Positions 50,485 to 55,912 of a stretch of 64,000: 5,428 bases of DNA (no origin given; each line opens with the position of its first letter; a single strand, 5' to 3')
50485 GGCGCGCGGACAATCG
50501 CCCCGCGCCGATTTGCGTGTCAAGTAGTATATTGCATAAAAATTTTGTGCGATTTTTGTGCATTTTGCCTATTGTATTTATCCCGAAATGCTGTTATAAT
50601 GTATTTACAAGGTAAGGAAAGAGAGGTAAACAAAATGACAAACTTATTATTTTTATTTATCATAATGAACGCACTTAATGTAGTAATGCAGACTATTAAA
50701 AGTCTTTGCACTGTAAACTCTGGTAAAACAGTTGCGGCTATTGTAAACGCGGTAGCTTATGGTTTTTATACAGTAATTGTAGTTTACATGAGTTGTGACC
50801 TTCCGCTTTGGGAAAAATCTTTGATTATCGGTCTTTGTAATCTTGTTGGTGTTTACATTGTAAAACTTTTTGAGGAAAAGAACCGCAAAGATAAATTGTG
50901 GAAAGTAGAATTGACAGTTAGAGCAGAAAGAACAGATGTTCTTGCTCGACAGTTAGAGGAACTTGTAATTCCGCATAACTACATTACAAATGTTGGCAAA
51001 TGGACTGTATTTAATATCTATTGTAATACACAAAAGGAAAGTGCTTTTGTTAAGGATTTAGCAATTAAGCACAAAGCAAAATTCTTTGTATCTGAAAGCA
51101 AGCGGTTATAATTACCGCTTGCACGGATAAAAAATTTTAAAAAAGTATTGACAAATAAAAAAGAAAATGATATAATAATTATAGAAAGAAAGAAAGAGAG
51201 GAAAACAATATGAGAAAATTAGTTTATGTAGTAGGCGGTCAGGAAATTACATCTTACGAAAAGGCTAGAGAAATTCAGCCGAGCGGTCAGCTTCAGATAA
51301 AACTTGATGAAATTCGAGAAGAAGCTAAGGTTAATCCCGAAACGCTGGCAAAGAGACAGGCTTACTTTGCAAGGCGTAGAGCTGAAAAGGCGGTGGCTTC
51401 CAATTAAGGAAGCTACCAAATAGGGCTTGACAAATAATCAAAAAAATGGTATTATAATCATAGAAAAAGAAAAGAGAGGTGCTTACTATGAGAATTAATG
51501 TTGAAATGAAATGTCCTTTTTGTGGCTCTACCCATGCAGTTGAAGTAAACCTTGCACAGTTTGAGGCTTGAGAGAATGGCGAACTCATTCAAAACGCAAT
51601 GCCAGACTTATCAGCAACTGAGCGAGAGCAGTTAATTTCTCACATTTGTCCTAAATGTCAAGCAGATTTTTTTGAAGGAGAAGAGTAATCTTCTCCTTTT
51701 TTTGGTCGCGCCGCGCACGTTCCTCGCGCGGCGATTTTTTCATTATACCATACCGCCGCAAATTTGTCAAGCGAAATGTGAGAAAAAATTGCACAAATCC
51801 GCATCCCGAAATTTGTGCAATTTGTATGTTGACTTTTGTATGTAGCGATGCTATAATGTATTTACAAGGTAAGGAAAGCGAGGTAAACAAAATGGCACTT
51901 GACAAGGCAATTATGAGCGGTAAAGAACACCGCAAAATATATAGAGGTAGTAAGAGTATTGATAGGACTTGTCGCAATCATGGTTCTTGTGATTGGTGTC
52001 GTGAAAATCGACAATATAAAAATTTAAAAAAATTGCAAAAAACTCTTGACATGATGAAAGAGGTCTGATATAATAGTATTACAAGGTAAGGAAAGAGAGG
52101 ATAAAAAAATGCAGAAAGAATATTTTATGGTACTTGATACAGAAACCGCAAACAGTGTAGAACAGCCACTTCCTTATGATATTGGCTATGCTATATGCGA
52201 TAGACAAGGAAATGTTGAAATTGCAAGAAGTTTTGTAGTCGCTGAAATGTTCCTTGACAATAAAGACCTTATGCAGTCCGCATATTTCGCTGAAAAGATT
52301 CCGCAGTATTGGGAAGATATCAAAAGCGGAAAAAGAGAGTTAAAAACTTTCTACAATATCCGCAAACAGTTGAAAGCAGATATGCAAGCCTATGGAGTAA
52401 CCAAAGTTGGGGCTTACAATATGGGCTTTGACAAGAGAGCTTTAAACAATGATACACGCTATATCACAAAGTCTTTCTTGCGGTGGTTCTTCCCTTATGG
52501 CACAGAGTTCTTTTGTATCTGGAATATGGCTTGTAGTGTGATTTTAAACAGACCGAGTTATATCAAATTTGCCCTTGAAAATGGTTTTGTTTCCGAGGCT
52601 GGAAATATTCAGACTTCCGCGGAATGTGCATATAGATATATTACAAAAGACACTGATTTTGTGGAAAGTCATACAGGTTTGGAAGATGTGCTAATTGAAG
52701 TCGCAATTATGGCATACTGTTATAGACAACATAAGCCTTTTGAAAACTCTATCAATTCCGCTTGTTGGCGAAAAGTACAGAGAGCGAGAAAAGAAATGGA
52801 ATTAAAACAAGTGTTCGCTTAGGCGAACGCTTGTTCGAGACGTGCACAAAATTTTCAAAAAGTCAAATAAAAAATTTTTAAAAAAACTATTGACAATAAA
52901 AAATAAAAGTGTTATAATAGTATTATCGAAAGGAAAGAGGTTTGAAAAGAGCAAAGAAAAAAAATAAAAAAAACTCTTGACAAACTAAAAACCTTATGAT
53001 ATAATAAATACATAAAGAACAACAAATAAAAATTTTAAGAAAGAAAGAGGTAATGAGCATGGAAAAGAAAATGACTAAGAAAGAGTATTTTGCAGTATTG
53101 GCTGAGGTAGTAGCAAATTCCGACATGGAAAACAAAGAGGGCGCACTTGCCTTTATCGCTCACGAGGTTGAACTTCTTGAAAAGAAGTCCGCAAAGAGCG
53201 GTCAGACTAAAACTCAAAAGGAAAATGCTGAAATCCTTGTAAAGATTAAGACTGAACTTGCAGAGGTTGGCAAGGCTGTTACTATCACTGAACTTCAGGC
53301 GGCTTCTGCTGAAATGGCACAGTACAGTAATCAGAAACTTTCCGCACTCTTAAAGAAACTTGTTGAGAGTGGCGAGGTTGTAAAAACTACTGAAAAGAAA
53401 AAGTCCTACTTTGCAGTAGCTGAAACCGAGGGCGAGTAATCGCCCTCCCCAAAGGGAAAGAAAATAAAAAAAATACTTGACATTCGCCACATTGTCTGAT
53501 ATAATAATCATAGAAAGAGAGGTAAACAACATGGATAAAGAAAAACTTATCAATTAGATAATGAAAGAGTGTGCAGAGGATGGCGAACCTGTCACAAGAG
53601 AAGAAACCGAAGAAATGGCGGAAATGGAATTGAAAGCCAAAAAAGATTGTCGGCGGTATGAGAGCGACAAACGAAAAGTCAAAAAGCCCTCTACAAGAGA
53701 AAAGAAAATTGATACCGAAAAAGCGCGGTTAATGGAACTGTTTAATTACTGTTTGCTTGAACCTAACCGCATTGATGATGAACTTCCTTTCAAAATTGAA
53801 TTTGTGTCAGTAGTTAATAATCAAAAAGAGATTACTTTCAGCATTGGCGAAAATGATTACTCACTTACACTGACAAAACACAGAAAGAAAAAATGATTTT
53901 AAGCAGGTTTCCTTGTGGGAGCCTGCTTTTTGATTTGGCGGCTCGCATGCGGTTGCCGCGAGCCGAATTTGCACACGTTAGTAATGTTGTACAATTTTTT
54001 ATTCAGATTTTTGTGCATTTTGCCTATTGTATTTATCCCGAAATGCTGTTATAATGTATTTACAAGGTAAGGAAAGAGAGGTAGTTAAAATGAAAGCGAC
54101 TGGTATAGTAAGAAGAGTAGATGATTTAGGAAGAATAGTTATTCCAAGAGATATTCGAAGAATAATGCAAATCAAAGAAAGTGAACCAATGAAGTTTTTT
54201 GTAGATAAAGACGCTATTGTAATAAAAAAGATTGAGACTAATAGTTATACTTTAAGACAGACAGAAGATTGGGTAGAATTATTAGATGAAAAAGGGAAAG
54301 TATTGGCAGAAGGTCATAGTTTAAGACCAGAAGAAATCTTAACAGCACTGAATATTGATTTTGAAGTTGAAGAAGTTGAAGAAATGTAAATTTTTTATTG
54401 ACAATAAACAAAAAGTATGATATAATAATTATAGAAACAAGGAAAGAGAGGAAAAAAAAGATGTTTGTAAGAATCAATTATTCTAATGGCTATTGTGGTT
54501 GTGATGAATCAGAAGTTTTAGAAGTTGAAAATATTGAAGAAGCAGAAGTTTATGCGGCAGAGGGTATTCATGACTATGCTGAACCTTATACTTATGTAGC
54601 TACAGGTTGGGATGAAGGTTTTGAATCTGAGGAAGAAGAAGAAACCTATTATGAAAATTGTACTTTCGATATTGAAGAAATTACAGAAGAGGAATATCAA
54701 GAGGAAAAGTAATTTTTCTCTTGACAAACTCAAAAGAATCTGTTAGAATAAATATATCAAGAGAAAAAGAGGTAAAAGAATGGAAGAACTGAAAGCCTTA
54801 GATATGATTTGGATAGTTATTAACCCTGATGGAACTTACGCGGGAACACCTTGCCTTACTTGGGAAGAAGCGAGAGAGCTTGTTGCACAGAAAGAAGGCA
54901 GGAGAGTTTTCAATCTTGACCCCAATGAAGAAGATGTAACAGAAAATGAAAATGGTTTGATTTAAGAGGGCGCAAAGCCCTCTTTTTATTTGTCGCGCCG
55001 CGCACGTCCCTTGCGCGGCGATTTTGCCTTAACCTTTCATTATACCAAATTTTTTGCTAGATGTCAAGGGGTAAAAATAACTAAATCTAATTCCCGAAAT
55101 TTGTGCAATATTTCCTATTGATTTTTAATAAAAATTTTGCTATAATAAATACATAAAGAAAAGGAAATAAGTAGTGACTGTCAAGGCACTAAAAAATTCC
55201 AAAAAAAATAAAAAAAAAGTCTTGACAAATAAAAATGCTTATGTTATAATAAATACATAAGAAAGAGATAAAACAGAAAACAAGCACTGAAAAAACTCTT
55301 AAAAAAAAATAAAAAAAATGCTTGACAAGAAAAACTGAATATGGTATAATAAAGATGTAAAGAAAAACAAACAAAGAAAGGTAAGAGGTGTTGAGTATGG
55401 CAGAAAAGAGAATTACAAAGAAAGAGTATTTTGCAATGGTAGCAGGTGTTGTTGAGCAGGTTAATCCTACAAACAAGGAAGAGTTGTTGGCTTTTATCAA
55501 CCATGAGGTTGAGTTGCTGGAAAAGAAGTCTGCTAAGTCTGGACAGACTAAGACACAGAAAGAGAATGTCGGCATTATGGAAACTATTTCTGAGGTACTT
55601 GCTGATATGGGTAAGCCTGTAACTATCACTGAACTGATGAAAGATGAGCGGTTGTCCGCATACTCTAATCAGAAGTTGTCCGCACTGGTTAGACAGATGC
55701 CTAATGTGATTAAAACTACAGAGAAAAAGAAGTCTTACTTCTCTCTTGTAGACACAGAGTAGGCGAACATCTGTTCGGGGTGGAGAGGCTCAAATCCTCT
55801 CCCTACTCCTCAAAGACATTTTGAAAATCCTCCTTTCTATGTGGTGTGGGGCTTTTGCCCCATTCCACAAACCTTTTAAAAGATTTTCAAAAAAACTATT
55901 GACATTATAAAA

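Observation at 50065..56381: Three-member paralog family plus a duplicated two-gene cassette; these genes are compositionally GC-richer than the rest of the early region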

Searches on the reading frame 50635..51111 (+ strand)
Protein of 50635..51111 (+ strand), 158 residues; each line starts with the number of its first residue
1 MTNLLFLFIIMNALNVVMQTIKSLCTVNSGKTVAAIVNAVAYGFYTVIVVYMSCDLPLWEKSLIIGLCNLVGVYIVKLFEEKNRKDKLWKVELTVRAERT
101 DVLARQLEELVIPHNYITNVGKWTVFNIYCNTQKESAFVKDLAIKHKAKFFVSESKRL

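Call 8: search_protein_families(library=pfam, proteins=[window:50635-51111:+], max_evalue=1)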
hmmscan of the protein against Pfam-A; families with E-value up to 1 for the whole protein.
window:50635-51111:+ (158 aa): 2 families
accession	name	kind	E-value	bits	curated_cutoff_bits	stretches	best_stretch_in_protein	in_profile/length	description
PF01721.23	Bacteriocin_II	-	0.063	13.8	24.5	1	22-43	10-31/34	Class II bacteriocin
PF07792.17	Afi1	-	0.18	12.7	25.5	1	106-137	31-62/128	Docking domain of Afi1 for Arf3 in vesicle trafficking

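Call 9: search_protein_families(library=phrogs, proteins=[window:50635-51111:+], max_evalue=0.1)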
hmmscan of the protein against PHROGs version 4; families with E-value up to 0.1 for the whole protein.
window:50635-51111:+ (158 aa): 0 families

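Call 84: search_protein_families(library=padloc, proteins=[window:50635-51111:+], max_evalue=0.01)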
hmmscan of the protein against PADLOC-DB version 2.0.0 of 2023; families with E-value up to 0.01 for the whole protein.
window:50635-51111:+ (158 aa): 0 families

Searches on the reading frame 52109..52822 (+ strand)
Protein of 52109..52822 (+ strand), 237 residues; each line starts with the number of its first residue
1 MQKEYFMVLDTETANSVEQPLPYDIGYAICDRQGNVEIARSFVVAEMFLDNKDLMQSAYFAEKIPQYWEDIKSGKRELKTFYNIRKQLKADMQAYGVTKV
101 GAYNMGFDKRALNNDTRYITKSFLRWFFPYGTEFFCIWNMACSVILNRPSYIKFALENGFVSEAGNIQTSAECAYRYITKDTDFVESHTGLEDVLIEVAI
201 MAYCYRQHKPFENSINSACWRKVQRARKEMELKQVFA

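Call 8: search_protein_families(library=pfam, proteins=[window:52109-52822:+], max_evalue=1)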
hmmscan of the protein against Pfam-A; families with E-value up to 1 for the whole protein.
window:52109-52822:+ (237 aa): 0 families

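Call 9: search_protein_families(library=phrogs, proteins=[window:52109-52822:+], max_evalue=0.1)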
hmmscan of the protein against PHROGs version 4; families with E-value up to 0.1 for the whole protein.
window:52109-52822:+ (237 aa): 3 families
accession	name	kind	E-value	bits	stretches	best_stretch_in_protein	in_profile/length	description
phrog_20187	-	unknown function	5.2e-64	217.4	1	2-229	6-255/272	-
phrog_192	-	DNA, RNA and nucleotide metabolism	0.003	17.9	1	2-196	104-262/397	DNA polymerase exonuclease subunit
phrog_16381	-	unknown function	0.0035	15.2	1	48-183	2502-2634/2681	-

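Call 84: search_protein_families(library=padloc, proteins=[window:52109-52822:+], max_evalue=0.01)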
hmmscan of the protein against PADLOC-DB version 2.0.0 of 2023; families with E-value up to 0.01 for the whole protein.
window:52109-52822:+ (237 aa): 1 family
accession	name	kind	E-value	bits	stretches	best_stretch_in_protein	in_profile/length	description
PDLC00973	Cas9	-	0.0088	12.6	0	65-125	670-723/830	CRISPR subtype II RNA-guided endonuclease Cas9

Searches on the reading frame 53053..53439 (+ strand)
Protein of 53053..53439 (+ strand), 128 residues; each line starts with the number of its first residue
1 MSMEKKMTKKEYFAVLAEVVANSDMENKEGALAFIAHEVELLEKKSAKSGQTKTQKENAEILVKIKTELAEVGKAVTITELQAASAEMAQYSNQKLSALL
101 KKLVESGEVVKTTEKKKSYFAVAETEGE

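Call 8: search_protein_families(library=pfam, proteins=[window:53053-53439:+], max_evalue=1)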
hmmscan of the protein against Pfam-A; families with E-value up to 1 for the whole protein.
window:53053-53439:+ (128 aa): 1 family
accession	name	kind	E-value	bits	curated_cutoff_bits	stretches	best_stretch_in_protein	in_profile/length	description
PF21316.3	TPPII_GBD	-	0.087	13.5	27.3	0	18-53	21-56/91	TPPII, galactose-binding domain-like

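Call 9: search_protein_families(library=phrogs, proteins=[window:53053-53439:+], max_evalue=0.1)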
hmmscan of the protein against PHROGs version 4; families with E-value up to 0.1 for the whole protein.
window:53053-53439:+ (128 aa): 6 families
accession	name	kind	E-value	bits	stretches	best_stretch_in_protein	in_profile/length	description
phrog_19455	-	unknown function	9.3e-06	26.9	1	5-116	7-122/138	-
phrog_30233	-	unknown function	0.0011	20.1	1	21-119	34-133/137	-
phrog_5311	-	DNA, RNA and nucleotide metabolism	0.0019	17.5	1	17-116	572-669/692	helicase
phrog_3022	-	DNA, RNA and nucleotide metabolism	0.0024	17.4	1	24-118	664-776/788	DNA primase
phrog_5169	-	unknown function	0.057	14.3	0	69-127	15-68/77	-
phrog_3551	-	moron, auxiliary metabolic gene and host takeover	0.09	11.7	1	40-124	669-748/758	FtsK/SpoIIIE-like protein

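Call 10: find_homologous_proteins(query=window:53053-53439:+, max_evalue=0.001)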
Query window:53053-53439:+ (128 aa): 2952 proteins with E <= 0.001 among 2995 candidates; the best 120 are listed.
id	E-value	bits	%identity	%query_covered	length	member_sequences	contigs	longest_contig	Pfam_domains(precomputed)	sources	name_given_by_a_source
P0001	7.2e-64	230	98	98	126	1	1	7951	-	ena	-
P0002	8.2e-64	230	98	98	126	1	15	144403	-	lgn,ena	-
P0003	8.6e-64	230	98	98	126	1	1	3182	-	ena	-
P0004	9.3e-64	230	98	98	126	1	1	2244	-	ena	-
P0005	1.0e-63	230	98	98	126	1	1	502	-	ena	-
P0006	1.3e-63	230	98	98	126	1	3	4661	-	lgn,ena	-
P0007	1.4e-63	230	98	98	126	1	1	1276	-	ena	-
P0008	1.4e-63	230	98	98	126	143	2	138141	-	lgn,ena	-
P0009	1.5e-63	229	98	98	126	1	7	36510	-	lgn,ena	-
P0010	1.5e-63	229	98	98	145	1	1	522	-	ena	-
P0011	2.3e-63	229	98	98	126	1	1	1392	-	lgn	-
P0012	2.4e-63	229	98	98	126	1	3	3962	-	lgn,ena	-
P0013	2.5e-63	229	98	98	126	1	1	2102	-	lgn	-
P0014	2.6e-63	229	98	98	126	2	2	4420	-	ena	-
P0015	2.9e-63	229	98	98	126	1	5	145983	-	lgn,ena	-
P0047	1.5e-59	217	95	98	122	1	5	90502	-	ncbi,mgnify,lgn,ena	mgnify:CR=1 FL=1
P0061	3.7e-56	206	90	98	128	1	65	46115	-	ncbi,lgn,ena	-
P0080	1.2e-51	191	82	98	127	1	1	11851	-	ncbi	-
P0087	7.9e-51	189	85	95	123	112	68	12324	-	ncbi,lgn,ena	-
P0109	4.8e-49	183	83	95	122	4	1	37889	-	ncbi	-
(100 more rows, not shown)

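Call 13: search_dna_similar(query=window:53053-53439:+, collection=phages, mode=protein, max_rows=30, max_evalue=0.01)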
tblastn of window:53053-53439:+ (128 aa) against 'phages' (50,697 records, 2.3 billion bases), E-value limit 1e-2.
Records with a match: 1; places in all: 2; records where one place covers at least 80% of the query: 1.
Best place of each record, by identity: <60% 1.
By first word of the organism name: Bacteriophage 1.
By host as written in the record: - 1.
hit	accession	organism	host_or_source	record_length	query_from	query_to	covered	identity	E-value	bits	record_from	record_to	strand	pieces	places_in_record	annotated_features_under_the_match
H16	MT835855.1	Bacteriophage sp.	human fecal samples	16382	5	128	97%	46.0%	6e-18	84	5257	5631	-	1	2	record has no annotation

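Call 21: find_encoding_contigs(protein=P0002, flank=10000, max_places=4)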
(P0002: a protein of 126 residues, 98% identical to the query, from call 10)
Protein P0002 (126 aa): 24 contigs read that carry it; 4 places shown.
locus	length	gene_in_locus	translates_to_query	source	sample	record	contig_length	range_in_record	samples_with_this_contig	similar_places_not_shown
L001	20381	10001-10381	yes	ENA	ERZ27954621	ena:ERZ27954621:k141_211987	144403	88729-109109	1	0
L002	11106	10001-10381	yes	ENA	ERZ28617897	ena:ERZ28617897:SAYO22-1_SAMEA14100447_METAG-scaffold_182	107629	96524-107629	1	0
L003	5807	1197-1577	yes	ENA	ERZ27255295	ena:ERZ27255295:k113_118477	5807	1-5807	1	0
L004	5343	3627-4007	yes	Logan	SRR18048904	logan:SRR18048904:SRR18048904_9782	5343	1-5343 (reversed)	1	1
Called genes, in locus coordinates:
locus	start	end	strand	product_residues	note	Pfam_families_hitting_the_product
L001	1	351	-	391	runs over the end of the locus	-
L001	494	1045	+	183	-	-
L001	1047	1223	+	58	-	-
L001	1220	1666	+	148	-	-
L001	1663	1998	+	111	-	-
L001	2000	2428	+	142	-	PF22751:DUF488-N3a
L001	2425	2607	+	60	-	-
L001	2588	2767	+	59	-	-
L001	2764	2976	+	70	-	-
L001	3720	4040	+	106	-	-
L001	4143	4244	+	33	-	-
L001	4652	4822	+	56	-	-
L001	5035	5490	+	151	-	-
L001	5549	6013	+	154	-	-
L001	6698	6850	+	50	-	-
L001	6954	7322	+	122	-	-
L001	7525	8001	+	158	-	-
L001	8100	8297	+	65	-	-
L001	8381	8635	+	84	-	-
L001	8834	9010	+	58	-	-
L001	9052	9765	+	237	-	-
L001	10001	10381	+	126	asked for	-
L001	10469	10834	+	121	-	-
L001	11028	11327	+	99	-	PF04014:MazE_antitoxin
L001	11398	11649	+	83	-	-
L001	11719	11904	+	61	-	-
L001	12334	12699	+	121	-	-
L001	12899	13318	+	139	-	-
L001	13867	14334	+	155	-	-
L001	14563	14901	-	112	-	-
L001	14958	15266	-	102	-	-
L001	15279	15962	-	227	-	-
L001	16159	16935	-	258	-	-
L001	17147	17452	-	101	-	-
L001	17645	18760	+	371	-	PF20720:nSTAND3 (weak), PF00004:AAA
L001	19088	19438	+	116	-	-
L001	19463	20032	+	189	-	-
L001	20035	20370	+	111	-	-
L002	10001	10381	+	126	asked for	-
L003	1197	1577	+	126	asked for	-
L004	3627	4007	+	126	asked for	-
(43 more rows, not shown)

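Call 29: list_cluster_members(proteins=[P0047, P0061, P0087, P0109, P0080, P0121, P0126, P0144, P0186, P0232])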
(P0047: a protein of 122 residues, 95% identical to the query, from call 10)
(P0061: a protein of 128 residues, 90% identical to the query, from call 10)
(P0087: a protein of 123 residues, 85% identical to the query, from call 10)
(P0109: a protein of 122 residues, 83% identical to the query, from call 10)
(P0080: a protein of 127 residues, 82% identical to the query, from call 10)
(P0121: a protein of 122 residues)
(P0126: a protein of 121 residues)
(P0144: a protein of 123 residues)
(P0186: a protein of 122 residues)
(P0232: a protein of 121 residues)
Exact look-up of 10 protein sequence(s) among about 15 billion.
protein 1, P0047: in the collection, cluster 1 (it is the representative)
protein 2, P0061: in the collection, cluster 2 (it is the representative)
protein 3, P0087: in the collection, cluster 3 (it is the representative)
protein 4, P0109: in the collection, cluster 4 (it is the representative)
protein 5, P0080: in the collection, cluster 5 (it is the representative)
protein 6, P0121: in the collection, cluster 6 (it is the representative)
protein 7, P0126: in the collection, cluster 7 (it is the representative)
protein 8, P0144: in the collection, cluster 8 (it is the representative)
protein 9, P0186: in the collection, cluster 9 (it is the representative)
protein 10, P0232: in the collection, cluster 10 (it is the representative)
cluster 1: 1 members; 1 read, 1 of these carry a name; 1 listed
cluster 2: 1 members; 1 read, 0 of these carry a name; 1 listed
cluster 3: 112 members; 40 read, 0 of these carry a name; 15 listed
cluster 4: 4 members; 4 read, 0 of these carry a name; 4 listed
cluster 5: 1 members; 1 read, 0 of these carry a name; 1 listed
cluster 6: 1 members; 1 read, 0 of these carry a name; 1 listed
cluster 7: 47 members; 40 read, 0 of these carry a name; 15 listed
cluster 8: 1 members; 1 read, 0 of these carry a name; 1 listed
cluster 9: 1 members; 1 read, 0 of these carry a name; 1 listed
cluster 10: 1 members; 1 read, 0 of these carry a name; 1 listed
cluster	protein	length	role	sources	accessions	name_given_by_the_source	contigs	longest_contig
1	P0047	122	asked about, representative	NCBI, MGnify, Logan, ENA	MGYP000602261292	CR=1 FL=1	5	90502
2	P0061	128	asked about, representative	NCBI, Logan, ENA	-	-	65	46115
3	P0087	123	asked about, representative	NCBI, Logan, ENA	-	-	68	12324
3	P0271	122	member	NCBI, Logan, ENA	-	-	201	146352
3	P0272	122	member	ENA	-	-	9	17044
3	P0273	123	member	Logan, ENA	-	-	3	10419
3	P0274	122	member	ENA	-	-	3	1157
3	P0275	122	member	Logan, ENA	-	-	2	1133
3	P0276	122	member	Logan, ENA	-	-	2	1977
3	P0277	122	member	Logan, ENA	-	-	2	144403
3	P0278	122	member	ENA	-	-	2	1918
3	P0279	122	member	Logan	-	-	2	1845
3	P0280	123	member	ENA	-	-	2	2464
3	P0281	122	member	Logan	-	-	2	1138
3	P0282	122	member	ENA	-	-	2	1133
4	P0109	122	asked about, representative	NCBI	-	-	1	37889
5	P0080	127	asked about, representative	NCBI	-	-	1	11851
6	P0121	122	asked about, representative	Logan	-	-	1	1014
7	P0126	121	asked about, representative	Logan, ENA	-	-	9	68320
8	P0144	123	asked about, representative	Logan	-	-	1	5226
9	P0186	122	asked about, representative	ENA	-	-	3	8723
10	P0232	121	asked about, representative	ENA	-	-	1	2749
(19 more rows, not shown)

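Call 84: search_protein_families(library=padloc, proteins=[window:53059-53439:+, L001:10469-10834:+], max_evalue=0.01)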
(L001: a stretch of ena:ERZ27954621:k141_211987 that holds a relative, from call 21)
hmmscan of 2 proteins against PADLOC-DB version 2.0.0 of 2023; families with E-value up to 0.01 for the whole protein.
window:53059-53439:+ (126 aa): 1 family
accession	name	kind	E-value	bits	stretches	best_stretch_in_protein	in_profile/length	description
PDLC02928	NDT_II-A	-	0.0023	15.4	1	11-121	133-239/279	-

L001:10469-10834:+ (121 aa): 0 families

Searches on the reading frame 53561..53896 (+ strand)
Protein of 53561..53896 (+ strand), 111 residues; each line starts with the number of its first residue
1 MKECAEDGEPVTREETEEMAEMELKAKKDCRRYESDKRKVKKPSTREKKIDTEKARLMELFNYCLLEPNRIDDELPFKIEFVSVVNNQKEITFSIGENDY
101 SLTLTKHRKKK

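Call 8: search_protein_families(library=pfam, proteins=[window:53561-53896:+], max_evalue=1)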
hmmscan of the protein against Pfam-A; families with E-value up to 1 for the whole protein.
window:53561-53896:+ (111 aa): 0 families

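Call 9: search_protein_families(library=phrogs, proteins=[window:53561-53896:+], max_evalue=0.1)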
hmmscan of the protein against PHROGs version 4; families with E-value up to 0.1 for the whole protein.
window:53561-53896:+ (111 aa): 1 family
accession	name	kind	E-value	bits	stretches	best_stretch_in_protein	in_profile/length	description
phrog_25067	-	unknown function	0.034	15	1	77-98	21-39/48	-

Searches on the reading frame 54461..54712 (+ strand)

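Call 8: search_protein_families(library=pfam, proteins=[window:54461-54712:+], max_evalue=1)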
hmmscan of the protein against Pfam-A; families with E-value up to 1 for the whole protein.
window:54461-54712:+ (83 aa): 1 family
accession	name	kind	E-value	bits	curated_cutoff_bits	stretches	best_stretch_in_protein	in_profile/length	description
PF19062.5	DUF5758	-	0.1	13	26.9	1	8-50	37-78/105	Family of unknown function (DUF5758)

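Call 9: search_protein_families(library=phrogs, proteins=[window:54461-54712:+], max_evalue=0.1)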
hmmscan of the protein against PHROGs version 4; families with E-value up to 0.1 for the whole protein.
window:54461-54712:+ (83 aa): 0 families

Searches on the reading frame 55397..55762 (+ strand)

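Call 8: search_protein_families(library=pfam, proteins=[window:55397-55762:+], max_evalue=1)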
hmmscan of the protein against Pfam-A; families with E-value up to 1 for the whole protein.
window:55397-55762:+ (121 aa): 4 families
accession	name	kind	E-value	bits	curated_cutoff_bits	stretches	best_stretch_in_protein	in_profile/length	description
PF18576.7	HTH_52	-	0.017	15.8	26.6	1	64-98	3-36/64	Helix-turn-helix domain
PF13230.11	GATase_4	-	0.04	13.3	23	1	40-103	137-199/272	Glutamine amidotransferases class-II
PF10047.15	DUF2281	-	0.067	14.2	26.5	1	20-75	7-58/64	Protein of unknown function (DUF2281)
PF08020.16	DUF1706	-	0.13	12.7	24.2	1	23-69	3-52/166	Protein of unknown function (DUF1706)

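Call 9: search_protein_families(library=phrogs, proteins=[window:55397-55762:+], max_evalue=0.1)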
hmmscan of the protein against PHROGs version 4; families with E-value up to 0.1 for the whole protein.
window:55397-55762:+ (121 aa): 4 families
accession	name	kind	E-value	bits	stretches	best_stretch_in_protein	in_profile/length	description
phrog_19455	-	unknown function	3e-05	25.2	1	5-100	8-105/138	-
phrog_6561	-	moron, auxiliary metabolic gene and host takeover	0.019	15.6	1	18-77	109-167/190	cytolethal distending toxin C subunit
phrog_4665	-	unknown function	0.04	15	1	9-104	102-202/220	-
phrog_9673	-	unknown function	0.096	14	0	15-73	9-69/87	-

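Call 84: search_protein_families(library=padloc, proteins=[window:55397-55762:+], max_evalue=0.01)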
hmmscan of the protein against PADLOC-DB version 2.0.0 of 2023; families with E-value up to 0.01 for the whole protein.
window:55397-55762:+ (121 aa): 1 family
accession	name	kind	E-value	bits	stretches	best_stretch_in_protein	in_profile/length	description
PDLC01283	Cas11e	-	0.0098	14.4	0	10-118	50-117/141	CAS-I-E; effector_SS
